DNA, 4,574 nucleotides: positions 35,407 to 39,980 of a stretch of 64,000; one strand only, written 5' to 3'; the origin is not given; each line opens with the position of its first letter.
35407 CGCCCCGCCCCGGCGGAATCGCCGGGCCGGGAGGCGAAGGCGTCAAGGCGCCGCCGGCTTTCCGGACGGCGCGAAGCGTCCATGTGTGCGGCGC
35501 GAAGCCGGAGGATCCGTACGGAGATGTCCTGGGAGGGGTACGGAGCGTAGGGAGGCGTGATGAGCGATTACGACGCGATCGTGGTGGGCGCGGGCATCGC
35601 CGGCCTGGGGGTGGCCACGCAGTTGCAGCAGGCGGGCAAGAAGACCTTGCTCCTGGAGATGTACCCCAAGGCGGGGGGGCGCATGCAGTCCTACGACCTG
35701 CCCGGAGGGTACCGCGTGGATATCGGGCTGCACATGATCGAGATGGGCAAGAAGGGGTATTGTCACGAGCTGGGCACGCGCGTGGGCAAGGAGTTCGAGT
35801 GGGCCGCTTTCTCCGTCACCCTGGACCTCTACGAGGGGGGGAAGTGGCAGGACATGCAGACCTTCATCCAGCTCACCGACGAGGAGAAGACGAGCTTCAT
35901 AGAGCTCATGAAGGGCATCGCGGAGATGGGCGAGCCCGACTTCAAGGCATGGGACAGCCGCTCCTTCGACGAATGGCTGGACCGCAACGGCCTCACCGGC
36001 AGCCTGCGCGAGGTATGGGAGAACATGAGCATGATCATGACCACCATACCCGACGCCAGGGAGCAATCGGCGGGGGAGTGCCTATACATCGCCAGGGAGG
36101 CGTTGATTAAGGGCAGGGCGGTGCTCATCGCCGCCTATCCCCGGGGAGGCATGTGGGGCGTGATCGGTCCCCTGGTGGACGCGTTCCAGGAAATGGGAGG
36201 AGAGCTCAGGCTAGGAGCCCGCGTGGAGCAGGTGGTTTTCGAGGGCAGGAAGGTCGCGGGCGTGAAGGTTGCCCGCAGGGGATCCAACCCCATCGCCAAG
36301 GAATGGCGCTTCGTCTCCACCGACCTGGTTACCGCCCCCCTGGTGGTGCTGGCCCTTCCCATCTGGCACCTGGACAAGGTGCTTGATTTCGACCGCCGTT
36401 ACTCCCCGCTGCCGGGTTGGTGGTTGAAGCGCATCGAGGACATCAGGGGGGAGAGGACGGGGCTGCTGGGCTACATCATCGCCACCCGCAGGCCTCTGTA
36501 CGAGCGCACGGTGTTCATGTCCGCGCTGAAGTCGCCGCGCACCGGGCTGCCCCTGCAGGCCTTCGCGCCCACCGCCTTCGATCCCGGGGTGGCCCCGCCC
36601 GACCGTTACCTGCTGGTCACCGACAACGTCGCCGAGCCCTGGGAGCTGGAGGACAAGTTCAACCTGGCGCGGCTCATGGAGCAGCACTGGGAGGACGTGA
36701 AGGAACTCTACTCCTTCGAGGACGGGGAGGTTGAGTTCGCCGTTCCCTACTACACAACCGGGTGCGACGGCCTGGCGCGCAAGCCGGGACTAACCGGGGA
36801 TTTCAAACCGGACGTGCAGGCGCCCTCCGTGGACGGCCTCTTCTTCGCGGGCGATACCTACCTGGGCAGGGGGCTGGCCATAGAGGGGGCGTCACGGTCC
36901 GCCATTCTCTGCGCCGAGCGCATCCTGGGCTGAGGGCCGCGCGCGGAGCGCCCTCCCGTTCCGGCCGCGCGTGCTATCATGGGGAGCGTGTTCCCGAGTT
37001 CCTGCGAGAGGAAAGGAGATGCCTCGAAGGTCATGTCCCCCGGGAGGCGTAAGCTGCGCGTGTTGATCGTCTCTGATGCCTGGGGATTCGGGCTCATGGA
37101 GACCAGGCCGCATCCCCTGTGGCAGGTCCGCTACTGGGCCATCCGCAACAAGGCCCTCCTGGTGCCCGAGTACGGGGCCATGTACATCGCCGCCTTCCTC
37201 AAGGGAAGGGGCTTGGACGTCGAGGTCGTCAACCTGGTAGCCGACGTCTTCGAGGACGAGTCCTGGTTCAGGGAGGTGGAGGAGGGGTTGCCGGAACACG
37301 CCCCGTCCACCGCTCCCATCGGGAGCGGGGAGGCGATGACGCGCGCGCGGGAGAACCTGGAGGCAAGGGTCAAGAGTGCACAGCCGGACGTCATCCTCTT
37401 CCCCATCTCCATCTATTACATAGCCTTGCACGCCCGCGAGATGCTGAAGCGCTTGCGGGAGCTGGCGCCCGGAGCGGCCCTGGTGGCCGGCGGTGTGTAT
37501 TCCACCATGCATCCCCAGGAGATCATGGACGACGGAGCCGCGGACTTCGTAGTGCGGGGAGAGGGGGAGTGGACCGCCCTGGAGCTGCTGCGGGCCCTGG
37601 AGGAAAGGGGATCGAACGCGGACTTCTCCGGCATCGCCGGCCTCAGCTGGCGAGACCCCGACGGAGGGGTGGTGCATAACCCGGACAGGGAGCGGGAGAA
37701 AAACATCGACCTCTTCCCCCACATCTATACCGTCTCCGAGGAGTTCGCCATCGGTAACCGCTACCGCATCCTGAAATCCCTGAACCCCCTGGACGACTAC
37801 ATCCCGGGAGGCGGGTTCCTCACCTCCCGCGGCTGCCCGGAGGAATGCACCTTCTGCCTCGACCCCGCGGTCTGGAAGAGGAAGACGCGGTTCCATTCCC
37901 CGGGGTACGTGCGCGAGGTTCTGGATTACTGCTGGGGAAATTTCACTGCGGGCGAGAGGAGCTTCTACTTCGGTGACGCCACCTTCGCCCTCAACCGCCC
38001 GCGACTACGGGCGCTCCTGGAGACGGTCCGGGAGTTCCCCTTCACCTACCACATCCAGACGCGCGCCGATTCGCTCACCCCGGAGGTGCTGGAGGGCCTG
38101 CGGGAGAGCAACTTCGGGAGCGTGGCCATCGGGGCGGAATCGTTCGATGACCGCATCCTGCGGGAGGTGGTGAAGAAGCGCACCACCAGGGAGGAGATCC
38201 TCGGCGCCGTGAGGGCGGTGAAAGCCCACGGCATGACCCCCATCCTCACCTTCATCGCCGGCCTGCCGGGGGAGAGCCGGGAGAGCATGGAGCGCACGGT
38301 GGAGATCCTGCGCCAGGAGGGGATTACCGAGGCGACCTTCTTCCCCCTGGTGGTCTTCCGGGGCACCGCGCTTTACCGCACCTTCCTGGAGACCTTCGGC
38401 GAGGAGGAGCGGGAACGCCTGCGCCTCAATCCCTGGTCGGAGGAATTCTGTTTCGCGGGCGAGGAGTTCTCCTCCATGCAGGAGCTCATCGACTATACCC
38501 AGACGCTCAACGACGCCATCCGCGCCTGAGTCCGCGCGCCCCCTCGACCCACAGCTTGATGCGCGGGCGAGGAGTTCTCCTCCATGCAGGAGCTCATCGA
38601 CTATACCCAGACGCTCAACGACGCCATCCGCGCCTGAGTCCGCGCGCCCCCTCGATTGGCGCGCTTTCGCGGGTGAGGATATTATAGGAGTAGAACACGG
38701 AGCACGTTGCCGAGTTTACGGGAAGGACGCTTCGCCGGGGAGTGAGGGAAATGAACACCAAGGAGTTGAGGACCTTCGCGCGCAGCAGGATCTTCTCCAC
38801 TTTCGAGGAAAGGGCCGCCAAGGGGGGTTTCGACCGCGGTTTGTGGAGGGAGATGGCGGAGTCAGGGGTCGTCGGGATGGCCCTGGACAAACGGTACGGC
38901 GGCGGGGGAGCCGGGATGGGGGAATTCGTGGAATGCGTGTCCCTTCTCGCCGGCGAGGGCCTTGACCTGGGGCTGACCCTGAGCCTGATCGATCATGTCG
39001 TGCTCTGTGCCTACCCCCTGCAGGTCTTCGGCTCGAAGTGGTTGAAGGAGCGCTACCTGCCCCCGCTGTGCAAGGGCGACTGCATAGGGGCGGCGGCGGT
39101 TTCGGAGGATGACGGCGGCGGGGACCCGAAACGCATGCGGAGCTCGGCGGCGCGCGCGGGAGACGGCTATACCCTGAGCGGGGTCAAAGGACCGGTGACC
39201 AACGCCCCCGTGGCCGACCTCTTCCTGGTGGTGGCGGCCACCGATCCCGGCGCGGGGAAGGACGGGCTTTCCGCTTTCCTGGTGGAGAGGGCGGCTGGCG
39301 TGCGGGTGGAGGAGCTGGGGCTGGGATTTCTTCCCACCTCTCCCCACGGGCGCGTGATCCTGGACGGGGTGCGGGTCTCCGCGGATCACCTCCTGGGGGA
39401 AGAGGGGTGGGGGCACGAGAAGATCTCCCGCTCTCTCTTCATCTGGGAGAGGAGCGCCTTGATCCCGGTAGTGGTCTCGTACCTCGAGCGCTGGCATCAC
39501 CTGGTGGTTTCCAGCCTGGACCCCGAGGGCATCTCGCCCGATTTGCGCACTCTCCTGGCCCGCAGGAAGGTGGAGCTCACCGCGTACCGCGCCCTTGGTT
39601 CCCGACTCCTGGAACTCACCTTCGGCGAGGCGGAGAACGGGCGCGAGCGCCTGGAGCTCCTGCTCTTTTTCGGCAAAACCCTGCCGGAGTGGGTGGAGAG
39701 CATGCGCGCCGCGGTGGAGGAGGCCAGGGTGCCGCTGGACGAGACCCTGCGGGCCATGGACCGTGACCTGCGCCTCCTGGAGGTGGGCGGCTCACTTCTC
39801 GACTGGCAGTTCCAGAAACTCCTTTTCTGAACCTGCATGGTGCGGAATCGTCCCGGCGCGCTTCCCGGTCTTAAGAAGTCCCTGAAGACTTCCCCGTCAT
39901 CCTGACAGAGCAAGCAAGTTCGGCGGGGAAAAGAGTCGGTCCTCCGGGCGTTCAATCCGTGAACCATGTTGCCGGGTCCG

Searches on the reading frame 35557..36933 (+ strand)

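Call 10: search_protein_families(library=pfam, proteins=[window:35557-36933:+], max_evalue=0.0001)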
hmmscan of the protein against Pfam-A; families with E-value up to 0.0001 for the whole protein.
window:35557-36933:+ (458 aa): 5 families
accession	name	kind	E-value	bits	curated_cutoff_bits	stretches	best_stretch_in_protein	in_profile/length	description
PF01593.30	Amino_oxidase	-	1.7e-26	94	19.8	1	14-457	1-443/443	Flavin containing amine oxidoreductase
PF13450.12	NAD_binding_8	-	5.4e-13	49.5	21.9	1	9-62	1-53/68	NAD(P)-binding Rossmann-like domain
PF01266.30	DAO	-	2.1e-08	34.6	27.9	1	6-40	1-35/353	FAD dependent oxidoreductase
PF12831.13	FAD_oxidored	-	1.7e-06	28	27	1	6-44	1-39/416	FAD dependent oxidoreductase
PF00890.30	FAD_binding_2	-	5.7e-06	26.2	20.4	1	6-41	1-36/414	FAD binding domain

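Call 32: search_protein_families(library=ncbifam, proteins=[window:35557-36933:+], max_evalue=0.001)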
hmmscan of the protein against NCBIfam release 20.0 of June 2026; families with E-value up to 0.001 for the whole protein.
window:35557-36933:+ (458 aa): 33 families (the best 25 are shown)
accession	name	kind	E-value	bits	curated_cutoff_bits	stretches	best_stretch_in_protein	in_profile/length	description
TIGR03467.1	HpnE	equivalog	5.1e-19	68.9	283.05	1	8-277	2-271/430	hydroxysqualene dehydroxylase HpnE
TIGR02730.1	carot_isom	equivalog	1e-15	57.6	586.9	1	5-72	1-68/493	carotenoid isomerase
TIGR02734.1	crtI_fam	subfamily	1e-15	57.4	238.1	1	7-65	1-58/504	phytoene desaturase family protein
NF005560.0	PRK07233.1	equivalog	2.2e-12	46.6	252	1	8-242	4-238/435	hypothetical protein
NF058655.1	CrtID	equivalog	4.5e-12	45.6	640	1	8-57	2-50/478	bifunctional phytoene desaturase/3,4-desaturase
NF045637.1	carotdesatCrtDProt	equivalog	1.1e-10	40.7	580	1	8-131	2-121/485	1-hydroxycarotenoid 3,4-desaturase CrtD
TIGR02731.1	phytoene_desat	equivalog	1.5e-10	40.4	569.4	1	106-230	119-243/453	15-cis-phytoene desaturase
NF045689.1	BCarotKetCrtO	equivalog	1.9e-09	36.6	1000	1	2-42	1-41/563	beta-carotene ketolase CrtO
NF042421.1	hydcarot_desat_CrtD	equivalog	2.9e-09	35.9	500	1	6-110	3-103/487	1-hydroxycarotenoid 3,4-desaturase CrtD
TIGR02732.1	zeta_caro_desat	equivalog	4.6e-08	32.4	622.15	1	9-61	4-56/474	9,9'-di-cis-zeta-carotene desaturase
TIGR02733.1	desat_CrtD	equivalog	3.1e-07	29.4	549.7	0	7-59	4-55/492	C-3',4' desaturase CrtD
NF005546.0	PRK07208.1-2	equivalog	3.9e-06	25.7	418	0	3-59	3-59/527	hypothetical protein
TIGR01813.1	flavo_cyto_c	subfamily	1.2e-05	24.3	285.45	0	6-41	1-37/444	flavocytochrome c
NF005547.0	PRK07208.1-3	equivalog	1.6e-05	23.8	380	1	4-59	4-58/465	hypothetical protein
NF006130.0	PRK08274.1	equivalog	2.8e-05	23.1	369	0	2-39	3-40/467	FAD-dependent tricarballylate dehydrogenase TcuA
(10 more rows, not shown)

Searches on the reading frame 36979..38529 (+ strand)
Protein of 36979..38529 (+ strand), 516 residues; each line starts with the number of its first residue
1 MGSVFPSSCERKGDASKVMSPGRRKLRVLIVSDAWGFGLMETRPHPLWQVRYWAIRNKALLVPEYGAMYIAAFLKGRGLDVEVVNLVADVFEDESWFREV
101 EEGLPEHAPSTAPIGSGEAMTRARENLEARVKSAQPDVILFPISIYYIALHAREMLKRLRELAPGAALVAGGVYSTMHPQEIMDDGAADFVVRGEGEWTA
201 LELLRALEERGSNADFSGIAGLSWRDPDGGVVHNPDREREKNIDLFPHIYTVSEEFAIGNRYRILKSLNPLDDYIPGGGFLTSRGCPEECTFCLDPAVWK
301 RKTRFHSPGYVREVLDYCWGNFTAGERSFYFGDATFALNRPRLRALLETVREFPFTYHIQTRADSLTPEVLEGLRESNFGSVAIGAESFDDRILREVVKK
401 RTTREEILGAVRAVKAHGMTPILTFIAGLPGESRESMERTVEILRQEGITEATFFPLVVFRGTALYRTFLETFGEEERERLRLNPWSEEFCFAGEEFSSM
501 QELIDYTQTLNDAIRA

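Call 10: search_protein_families(library=pfam, proteins=[window:36979-38529:+], max_evalue=0.0001)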
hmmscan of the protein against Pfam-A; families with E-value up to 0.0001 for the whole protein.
window:36979-38529:+ (516 aa): 2 families
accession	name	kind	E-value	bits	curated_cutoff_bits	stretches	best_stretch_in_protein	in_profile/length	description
PF04055.27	Radical_SAM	-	1e-22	81.5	29.5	1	282-442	3-164/166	Radical SAM superfamily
PF02310.24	B12-binding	-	2.8e-13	50.2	32.1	1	61-203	11-120/121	B12 binding domain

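Call 32: search_protein_families(library=ncbifam, proteins=[window:36979-38529:+], max_evalue=0.001)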
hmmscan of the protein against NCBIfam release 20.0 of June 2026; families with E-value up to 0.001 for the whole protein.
window:36979-38529:+ (516 aa): 32 families (the best 25 are shown)
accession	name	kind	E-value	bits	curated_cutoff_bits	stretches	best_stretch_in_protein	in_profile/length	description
TIGR03471.1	HpnJ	equivalog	3.1e-35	122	577.6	1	155-445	87-363/472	hopanoid biosynthesis associated radical SAM protein HpnJ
TIGR02026.1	BchE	equivalog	2.6e-28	99.1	481.35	1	124-444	52-362/497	magnesium-protoporphyrin IX monomethyl ester anaerobic oxidative cyclase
TIGR04013.1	B12_SAM_MJ_1487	hypoth_equivalog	9.8e-28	97.1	251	2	283-446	157-332/382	TIGR04013 family B12-binding domain/radical SAM domain-containing protein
NF050148.1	rSAM_ApyD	equivalog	1.3e-26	93.3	750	1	131-444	70-363/645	RiPP biosynthesis radical SAM protein ApyD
TIGR04014.1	B12_SAM_MJ_0865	equivalog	3.3e-25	88.8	360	1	129-446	32-335/434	methyl-coenzyme M reductase glutamine C-methyltransferase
NF038361.1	rSAM_Sden_1168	equivalog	5.7e-21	74.7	575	1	61-447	82-451/560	Sden_1168 family B12-binding radical SAM P-methyltransferase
TIGR04479.1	bcpD_PhpK_rSAM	subfamily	5.4e-20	71.2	600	1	121-447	96-409/504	PhpK family radical SAM P-methyltransferase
TIGR04072.2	rSAM_ladder_B12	equivalog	1.2e-19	70.3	360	2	282-468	185-371/443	lipid biosynthesis B12-binding/radical SAM protein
NF033712.0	B12_rSAM_KedN5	subfamily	4.6e-18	64.8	700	1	131-459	58-381/624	KedN5 family methylcobalamin-dependent radical SAM C-methyltransferase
TIGR03975.1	rSAM_ocin_1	subfamily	1.5e-17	63.4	281.85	1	125-445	118-428/606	RiPP maturation radical SAM C-methyltransferase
NF040546.1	rSAM_CUAEP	equivalog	5.5e-15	55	500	1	150-451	62-345/468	CUAEP/CCAEP-tail radical SAM (seleno)protein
TIGR04367.1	HpnR_B12_rSAM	equivalog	1.6e-14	53.3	650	1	124-428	49-334/490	hopanoid C-3 methylase HpnR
NF040542.1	rSAM_RCCLKC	equivalog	2.6e-14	53.2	450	1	132-450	45-353/423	arsinothricin biosynthesis radical SAM protein ArsL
TIGR04295.1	B12_rSAM_oligo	hypoth_equivalog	5.4e-14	51.7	400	1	125-478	55-393/422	TIGR04295 family B12-binding domain-containing radical SAM protein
TIGR04190.1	B12_SAM_Ta0216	equivalog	7.4e-14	51.2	500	1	141-439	83-386/554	TIGR04190 family B12-binding domain/radical SAM domain protein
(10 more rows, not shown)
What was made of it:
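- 36979..38529 (+): B12-binding radical SAM protein; lineage-restricted neighbour (Geothermincolia). Weak HpnJ and BchE hits (call 32).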

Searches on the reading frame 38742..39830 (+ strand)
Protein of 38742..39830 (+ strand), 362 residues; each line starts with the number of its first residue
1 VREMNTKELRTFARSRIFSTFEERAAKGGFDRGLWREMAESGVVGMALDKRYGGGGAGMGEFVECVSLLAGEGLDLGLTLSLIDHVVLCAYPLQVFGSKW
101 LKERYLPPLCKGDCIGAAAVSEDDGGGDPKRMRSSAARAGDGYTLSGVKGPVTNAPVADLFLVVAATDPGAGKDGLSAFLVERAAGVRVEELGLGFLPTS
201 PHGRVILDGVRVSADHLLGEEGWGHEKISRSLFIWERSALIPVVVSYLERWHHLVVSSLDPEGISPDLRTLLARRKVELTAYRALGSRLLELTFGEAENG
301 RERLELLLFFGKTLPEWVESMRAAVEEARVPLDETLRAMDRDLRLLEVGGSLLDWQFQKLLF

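Call 10: search_protein_families(library=pfam, proteins=[window:38742-39830:+], max_evalue=0.0001)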
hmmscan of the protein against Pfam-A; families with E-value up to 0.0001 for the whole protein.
window:38742-39830:+ (362 aa): 2 families
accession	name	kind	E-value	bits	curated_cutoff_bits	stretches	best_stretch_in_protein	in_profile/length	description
PF02771.21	Acyl-CoA_dh_N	-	1.9e-18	67.3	22.9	1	4-113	6-113/113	Acyl-CoA dehydrogenase, N-terminal domain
PF02770.24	Acyl-CoA_dh_M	-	1.6e-13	51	33.3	1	117-196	1-86/97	Acyl-CoA dehydrogenase, middle domain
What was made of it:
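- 38742..39830 (+): Divergent acyl-CoA dehydrogenase-like protein; only the N-terminal and middle domains are recognisable. Frequent but not universal neighbour. Pfam (call 10).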

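Call 32: search_protein_families(library=ncbifam, proteins=[window:38742-39830:+], max_evalue=0.001)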
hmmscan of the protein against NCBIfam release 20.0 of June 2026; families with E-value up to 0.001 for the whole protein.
window:38742-39830:+ (362 aa): 17 families
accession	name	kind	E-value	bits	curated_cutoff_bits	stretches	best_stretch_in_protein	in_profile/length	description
NF053553.1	prodigi_MBC_PigA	equivalog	4.9e-50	170.7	500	1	7-253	14-261/381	prodigiosin MBC biosynthesis dehydrogenase PigA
NF045652.1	ProlPCPDhRedW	equivalog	3.2e-44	151.3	650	1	7-250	9-253/376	L-prolyl-[peptidyl-carrier protein] dehydrogenase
NF045552.1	GlutCoADH_Des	equivalog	3.8e-30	105.4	470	1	3-231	10-239/387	glutaryl-CoA dehydrogenase Acd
NF042972.1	AcrlCoAredClosAcrC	equivalog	7.2e-29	100.6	640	1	4-226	11-232/378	acryloyl-CoA reductase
NF043006.1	CyhCrbnylCoADH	equivalog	8.8e-24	84.2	650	1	8-228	14-232/380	cyclohexane-1-carbonyl-CoA dehydrogenase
NF058590.1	AcCoDHFadEBacil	equivalog_domain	2.6e-22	79.1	600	1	34-225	58-246/586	acyl-CoA dehydrogenase FadE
TIGR03207.1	cyc_hxne_CoA_dh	equivalog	3.9e-20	71.9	575.35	1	8-230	11-232/372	cyclohexanecarboxyl-CoA dehydrogenase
NF042439.1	SulpropCoADesulf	equivalog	1.1e-14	54.1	600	1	35-218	30-214/379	3-sulfinopropanoyl-CoA desulfinase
TIGR03203.1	pimD_small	equivalog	5.2e-13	48.8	652.7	1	25-228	33-232/378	pimeloyl-CoA dehydrogenase small subunit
TIGR03204.1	pimC_large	equivalog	5.1e-11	42.1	623.85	1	35-247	46-254/395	pimeloyl-CoA dehydrogenase large subunit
NF049984.1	Rv1679_FadE16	equivalog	3e-09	36.6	600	1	30-235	25-226/371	Rv1679 family acyl-CoA dehydrogenase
NF008997.0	PRK12341.1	equivalog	6.2e-09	35.4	537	1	20-228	28-234/382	acyl-CoA dehydrogenase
TIGR04022.1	sulfur_SfnB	equivalog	9.2e-09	34.7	430.9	1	37-218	41-215/391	SfnB family sulfur acquisition oxidoreductase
NF043015.1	DibenthMonoxDszC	equivalog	2.2e-06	26.7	850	1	20-221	32-232/415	dibenzothiophene monooxygenase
NF037942.1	ac_ACP_DH_MbtN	equivalog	2.1e-05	23.5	700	1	77-232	75-229/376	mycobactin biosynthesis acyl-ACP dehydrogenase MbtN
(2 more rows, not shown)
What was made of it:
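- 38742..39830 (+): Best NCBIfam hits are PigA and RedW, far below cut-off (call 32).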
